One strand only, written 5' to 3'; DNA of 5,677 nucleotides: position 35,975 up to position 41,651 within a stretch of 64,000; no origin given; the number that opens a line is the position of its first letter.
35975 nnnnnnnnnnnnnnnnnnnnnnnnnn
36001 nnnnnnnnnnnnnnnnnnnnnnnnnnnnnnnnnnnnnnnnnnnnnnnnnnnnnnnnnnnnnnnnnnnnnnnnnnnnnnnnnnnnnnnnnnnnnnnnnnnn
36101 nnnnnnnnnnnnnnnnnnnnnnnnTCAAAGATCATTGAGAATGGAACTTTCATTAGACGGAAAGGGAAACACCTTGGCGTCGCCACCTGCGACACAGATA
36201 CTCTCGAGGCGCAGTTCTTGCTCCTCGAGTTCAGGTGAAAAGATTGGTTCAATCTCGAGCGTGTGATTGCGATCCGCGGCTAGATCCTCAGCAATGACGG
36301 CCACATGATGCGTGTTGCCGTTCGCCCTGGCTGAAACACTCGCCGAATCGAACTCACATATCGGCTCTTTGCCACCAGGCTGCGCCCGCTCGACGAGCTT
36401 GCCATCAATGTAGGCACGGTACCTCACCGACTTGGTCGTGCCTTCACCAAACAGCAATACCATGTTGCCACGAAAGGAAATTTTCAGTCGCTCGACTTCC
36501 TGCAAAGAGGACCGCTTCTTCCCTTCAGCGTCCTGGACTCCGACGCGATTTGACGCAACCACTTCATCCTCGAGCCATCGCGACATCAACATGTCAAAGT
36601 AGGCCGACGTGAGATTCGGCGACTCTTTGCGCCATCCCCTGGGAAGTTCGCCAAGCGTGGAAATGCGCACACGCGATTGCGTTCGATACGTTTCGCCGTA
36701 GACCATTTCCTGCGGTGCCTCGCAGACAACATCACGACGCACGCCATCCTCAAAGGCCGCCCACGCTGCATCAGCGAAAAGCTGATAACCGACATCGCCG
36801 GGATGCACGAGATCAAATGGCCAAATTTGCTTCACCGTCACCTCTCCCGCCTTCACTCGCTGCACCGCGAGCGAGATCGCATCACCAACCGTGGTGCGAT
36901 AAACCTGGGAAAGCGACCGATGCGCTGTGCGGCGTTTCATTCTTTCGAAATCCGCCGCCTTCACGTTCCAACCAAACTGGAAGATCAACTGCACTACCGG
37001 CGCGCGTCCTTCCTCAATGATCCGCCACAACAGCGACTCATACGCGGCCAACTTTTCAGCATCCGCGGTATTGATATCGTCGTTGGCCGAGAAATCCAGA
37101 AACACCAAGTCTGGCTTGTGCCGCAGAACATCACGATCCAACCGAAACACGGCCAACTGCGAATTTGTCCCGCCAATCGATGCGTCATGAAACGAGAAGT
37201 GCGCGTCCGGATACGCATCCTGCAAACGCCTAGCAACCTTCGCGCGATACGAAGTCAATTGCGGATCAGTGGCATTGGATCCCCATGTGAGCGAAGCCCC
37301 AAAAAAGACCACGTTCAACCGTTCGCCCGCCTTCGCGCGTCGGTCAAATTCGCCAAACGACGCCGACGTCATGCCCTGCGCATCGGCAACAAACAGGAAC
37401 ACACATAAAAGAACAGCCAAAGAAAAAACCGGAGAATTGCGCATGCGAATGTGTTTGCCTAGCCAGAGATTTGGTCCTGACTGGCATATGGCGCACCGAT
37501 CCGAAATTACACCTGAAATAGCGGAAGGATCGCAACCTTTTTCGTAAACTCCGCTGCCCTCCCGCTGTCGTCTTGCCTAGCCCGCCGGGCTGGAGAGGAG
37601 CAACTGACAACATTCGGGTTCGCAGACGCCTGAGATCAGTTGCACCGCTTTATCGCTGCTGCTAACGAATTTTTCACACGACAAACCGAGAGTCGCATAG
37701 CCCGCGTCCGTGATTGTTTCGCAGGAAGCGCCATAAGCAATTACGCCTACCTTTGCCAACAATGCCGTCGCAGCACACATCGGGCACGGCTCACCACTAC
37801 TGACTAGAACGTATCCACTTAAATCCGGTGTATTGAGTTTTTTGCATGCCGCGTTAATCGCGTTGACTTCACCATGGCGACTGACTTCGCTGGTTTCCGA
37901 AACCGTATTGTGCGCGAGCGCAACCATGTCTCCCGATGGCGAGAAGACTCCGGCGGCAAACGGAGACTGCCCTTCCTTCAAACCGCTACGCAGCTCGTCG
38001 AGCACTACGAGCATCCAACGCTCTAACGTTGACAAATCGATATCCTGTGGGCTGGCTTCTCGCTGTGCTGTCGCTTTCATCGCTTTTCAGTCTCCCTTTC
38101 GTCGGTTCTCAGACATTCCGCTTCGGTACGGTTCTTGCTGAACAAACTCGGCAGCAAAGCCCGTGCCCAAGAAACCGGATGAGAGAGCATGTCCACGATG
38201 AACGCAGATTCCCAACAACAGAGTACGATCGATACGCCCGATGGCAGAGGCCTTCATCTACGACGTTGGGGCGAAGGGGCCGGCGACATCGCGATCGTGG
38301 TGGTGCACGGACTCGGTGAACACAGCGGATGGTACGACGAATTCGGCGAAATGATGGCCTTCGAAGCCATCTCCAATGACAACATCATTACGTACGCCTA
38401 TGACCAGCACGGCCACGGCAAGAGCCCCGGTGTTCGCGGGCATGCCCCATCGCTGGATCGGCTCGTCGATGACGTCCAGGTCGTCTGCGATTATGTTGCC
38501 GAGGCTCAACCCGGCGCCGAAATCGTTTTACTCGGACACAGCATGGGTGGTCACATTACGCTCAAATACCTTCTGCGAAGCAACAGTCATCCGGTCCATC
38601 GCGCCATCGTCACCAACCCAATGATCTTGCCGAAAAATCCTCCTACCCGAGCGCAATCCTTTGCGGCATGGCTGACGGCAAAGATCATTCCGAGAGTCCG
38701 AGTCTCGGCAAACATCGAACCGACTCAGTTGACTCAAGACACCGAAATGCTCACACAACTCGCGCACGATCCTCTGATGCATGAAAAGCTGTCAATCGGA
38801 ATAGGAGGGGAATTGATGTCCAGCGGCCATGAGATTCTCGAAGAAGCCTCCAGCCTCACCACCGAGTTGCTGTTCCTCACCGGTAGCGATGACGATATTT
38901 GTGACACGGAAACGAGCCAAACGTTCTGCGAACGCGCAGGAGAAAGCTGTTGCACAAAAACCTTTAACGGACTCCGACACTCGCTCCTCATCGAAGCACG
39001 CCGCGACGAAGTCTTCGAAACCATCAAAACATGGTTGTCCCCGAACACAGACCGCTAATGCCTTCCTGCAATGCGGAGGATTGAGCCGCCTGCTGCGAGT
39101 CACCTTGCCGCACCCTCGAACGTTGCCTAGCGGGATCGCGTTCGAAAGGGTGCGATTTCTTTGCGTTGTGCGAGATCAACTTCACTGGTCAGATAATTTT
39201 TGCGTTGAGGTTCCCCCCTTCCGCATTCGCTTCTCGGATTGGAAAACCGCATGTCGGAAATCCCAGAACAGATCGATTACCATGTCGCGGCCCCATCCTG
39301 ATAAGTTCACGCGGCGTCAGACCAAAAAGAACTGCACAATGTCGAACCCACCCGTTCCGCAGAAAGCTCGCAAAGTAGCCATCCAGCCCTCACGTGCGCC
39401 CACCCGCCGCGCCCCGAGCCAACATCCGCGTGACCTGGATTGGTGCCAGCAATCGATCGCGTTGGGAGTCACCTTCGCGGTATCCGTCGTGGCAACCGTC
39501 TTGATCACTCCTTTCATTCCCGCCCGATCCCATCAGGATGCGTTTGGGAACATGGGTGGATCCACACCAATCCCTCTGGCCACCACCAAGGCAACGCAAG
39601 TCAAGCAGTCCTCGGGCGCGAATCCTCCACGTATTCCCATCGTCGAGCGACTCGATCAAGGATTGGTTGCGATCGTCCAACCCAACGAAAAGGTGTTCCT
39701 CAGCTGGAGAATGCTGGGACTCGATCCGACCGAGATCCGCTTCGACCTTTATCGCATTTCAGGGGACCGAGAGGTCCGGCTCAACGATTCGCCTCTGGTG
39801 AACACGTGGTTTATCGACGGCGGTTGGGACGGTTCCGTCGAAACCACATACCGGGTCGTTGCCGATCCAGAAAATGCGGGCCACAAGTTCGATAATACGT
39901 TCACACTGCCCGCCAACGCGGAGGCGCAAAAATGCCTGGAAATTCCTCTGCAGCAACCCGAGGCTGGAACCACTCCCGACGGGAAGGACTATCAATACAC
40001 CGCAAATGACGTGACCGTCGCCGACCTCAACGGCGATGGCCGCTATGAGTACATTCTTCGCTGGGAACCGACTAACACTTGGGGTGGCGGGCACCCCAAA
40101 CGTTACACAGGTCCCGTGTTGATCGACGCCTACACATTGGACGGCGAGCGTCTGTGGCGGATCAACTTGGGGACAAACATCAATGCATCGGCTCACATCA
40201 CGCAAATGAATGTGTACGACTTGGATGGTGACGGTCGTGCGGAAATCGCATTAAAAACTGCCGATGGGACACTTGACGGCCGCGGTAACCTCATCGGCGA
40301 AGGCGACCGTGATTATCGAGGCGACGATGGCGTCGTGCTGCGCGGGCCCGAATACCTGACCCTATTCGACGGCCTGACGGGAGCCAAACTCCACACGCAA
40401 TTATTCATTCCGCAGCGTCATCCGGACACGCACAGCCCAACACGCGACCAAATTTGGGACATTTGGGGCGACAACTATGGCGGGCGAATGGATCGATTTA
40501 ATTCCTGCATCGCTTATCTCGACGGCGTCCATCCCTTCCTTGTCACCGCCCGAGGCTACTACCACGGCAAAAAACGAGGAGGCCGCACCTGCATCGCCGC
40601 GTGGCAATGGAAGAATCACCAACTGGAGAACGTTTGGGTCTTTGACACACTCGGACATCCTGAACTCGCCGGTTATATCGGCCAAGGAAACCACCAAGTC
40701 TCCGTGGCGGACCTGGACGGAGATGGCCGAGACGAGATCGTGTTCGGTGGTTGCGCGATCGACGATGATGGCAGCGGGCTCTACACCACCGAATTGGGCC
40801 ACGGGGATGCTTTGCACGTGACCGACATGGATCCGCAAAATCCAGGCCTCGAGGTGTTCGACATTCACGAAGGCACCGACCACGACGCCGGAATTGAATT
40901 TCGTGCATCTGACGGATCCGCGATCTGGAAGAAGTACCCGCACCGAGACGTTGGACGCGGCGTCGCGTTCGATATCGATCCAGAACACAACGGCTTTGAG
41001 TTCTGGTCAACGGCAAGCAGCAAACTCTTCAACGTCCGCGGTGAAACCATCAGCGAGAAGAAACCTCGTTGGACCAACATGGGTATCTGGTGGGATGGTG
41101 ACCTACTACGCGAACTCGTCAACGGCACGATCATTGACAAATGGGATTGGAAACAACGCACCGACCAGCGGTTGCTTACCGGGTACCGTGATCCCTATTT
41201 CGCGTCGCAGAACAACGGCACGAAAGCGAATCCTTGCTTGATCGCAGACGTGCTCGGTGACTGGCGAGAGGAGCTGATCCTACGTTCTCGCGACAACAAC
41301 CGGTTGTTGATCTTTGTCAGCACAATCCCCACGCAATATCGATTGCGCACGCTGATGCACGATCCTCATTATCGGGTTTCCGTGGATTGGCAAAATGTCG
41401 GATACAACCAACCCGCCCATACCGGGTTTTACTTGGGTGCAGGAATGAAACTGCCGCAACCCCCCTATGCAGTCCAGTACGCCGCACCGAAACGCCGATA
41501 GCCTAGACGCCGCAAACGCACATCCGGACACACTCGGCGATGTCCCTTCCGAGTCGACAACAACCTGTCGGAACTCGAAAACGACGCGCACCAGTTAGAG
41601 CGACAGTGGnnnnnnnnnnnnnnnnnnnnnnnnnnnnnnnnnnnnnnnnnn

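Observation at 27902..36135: Tandem ~1300/1440-aa paralogues: candidate new polysaccharide-active enzyme family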

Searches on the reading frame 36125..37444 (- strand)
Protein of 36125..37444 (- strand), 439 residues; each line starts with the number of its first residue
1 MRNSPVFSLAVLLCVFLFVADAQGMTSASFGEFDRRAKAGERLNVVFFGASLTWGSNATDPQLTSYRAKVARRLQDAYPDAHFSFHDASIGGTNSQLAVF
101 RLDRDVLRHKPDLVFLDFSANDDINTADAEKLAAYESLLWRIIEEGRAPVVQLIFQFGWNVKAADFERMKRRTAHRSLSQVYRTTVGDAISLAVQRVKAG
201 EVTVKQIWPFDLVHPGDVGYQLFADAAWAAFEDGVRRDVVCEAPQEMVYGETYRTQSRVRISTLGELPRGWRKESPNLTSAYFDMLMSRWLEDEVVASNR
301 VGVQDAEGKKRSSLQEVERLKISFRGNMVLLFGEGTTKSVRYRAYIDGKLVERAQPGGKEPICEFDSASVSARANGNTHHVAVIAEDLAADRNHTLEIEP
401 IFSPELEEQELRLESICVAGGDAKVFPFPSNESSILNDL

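Call 8: search_protein_families(library=pfam, proteins=[window:36125-37444:-], max_evalue=0.001)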
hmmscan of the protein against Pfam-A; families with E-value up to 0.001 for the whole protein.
window:36125-37444:- (439 aa): 3 families
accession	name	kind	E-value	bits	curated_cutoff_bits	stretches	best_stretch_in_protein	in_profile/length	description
PF13472.12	Lipase_GDSL_2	-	1.6e-15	58.5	32.9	1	47-222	1-178/178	GDSL-like Lipase/Acylhydrolase family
PF00657.28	Lipase_GDSL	-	2.2e-07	31.7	23.6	1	45-226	1-207/208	GDSL-like Lipase/Acylhydrolase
PF25182.1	NonGDSL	-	4.7e-05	23.2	80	1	30-133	15-117/220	Non-GDSL lipase-like family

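Call 58: search_solved_structures(query=window:36125-37444:-, max_evalue=0.01)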
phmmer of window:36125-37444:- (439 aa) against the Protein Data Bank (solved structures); distinct sequences matched with E-value up to 0.01: 7.
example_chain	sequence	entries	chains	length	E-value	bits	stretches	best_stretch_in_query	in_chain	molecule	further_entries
6hfz_A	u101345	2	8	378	4.9e-24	88.1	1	35-241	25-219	GDSL-like protein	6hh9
4oao_A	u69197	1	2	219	0.00037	22.6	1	59-226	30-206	Acetyl xylan esterase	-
5bn1_A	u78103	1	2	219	0.00066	21.8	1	59-226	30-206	Acetyl xylan esterase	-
3w7v_A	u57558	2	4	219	0.00069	21.7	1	59-226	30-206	Acetyl xylan esterase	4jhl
4oap_A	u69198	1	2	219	0.00082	21.5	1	59-226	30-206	Acetyl xylan esterase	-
4jko_A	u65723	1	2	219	0.00085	21.4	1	62-226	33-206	Acetyl xylan esterase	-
4jj4_A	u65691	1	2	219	0.003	19.6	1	59-226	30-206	Acetyl xylan esterase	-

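Call 90: search_protein_families(library=ncbifam, proteins=[window:36125-37444:-], max_evalue=0.001)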
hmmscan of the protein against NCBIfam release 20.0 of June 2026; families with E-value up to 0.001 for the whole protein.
window:36125-37444:- (439 aa): 0 families

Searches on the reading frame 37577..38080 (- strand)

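Call 8: search_protein_families(library=pfam, proteins=[window:37577-38080:-], max_evalue=0.001)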
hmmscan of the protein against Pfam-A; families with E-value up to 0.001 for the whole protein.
window:37577-38080:- (167 aa): 3 families
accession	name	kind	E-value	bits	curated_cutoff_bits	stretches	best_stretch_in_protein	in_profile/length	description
PF00383.29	dCMP_cyt_deam_1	-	1.4e-13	51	25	1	18-116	3-100/102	Cytidine and deoxycytidylate deaminase zinc-binding region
PF14437.12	MafB19-deam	-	2.8e-12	47.2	27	1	20-121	4-104/142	MafB19-like deaminase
PF14439.12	Bd3614-deam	-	2e-05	25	38.5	1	42-107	11-75/113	Bd3614-like deaminase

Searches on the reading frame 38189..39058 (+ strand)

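Call 8: search_protein_families(library=pfam, proteins=[window:38189-39058:+], max_evalue=0.001)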
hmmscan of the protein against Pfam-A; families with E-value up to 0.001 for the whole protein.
window:38189-39058:+ (289 aa): 8 families
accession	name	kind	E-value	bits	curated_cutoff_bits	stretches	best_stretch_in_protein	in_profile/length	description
PF12146.15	Hydrolase_4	-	1.8e-62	211.2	27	1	35-270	6-238/239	Serine aminopeptidase, S33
PF12697.13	Abhydrolase_6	-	1.3e-15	59.1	26.3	1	36-277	1-216/217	Alpha/beta hydrolase family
PF00561.26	Abhydrolase_1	-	2.7e-12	47.3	25.8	1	35-165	2-122/245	alpha/beta hydrolase fold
PF10230.15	LIDHydrolase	-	1.6e-06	28.5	27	1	46-146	15-120/262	Lipid-droplet associated hydrolase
PF08538.16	DUF1749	-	1.6e-05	24.6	24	1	88-142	79-131/299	Protein of unknown function (DUF1749)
PF20408.4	Abhydrolase_11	-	0.00031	21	27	0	35-133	4-97/193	Alpha/beta hydrolase domain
PF02089.21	Palm_thioest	-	0.0006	20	26.8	0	36-140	2-104/254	Palmitoyl protein thioesterase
PF05990.18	DUF900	-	0.00088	19.2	20.5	0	93-128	77-112/232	Alpha/beta hydrolase of unknown function (DUF900)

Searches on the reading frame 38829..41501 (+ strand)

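Call 8: search_protein_families(library=pfam, proteins=[window:38829-41501:+], max_evalue=0.001)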
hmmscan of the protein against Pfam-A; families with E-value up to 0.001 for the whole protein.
window:38829-41501:+ (890 aa): 5 families
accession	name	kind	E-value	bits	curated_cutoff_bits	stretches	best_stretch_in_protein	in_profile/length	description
PF21348.3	RGL11_C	-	1.6e-199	664.2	27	1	370-878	2-489/490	Rhamnogalacturonan lyase family 11, C-terminal domain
PF18370.7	RGI_lyase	-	3e-12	47.2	27.8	1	272-345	3-70/86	Rhamnogalacturonan I lyases beta-sheet domain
PF13517.12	FG-GAP_3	-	5.3e-11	43.4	26.9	0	610-638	39-60/61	FG-GAP-like repeat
PF01839.29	FG-GAP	-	2.9e-07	30.7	22.1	0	622-640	3-21/37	FG-GAP repeat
PF25292.1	Beta-prop_CGLA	-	1.9e-05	24.7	26.8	0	426-482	7-56/316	Lambda-carrageenase beta-propeller domain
